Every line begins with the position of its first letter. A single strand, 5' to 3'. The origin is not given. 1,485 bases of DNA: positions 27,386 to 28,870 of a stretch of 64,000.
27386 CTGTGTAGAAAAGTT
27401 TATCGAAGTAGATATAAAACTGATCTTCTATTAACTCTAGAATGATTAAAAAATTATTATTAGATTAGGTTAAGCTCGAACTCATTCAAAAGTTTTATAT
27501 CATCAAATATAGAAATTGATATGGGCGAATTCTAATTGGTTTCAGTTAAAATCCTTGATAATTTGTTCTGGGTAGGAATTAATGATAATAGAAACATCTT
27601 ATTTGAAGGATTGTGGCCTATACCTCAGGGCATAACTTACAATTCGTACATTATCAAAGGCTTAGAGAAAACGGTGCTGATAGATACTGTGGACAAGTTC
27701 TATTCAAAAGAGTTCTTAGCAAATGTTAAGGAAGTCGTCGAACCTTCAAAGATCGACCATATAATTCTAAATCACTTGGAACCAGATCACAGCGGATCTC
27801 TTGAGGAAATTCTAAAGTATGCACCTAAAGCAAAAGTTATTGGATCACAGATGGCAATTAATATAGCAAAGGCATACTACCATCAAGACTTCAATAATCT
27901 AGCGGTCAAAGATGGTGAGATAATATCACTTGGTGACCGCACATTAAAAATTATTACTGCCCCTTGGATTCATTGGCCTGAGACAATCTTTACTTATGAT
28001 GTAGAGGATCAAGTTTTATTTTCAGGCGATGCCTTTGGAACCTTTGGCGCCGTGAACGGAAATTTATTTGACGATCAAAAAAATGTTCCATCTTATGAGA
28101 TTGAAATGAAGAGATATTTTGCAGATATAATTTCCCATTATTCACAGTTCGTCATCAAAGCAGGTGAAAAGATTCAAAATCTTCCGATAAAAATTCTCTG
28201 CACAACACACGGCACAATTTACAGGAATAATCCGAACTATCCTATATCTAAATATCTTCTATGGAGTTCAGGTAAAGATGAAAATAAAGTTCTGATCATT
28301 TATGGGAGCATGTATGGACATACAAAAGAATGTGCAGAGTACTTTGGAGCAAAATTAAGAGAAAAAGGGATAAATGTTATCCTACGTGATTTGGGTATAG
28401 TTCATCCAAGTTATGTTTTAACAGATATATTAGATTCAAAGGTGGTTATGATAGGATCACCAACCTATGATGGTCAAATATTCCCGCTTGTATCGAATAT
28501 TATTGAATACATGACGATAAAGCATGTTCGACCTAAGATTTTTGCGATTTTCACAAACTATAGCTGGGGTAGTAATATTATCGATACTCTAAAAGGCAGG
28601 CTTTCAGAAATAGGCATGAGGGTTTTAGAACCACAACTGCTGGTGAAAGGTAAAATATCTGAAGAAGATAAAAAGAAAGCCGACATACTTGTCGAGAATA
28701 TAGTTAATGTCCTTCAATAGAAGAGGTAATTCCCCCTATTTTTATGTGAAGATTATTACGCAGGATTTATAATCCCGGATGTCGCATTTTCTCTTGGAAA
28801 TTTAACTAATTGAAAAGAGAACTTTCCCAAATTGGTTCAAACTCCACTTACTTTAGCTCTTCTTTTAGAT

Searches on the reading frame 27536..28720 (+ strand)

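Call 3: search_protein_families(library=pfam, proteins=[window:27536-28720:+], max_evalue=0.1)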
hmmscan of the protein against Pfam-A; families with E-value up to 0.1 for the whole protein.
window:27536-28720:+ (394 aa): 6 families
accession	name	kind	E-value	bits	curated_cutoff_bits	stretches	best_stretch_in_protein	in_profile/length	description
PF19583.5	ODP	-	6e-27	95.2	27.2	1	34-226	2-194/194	ODP family beta lactamase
PF00258.30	Flavodoxin_1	-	3e-12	47.4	25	1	254-381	1-138/143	Flavodoxin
PF00753.33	Lactamase_B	-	2.3e-11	44.4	22.7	1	36-225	7-196/196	Metallo-beta-lactamase superfamily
PF03358.20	FMN_red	-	1.1e-05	25.5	24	1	251-370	2-147/152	NADPH-dependent FMN reductase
PF12724.12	Flavodoxin_5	-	2.2e-05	25.2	27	1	253-324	1-67/145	Flavodoxin domain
PF12706.13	Lactamase_B_2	-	4.6e-05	23.5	27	1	46-165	2-142/200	Beta-lactamase superfamily domain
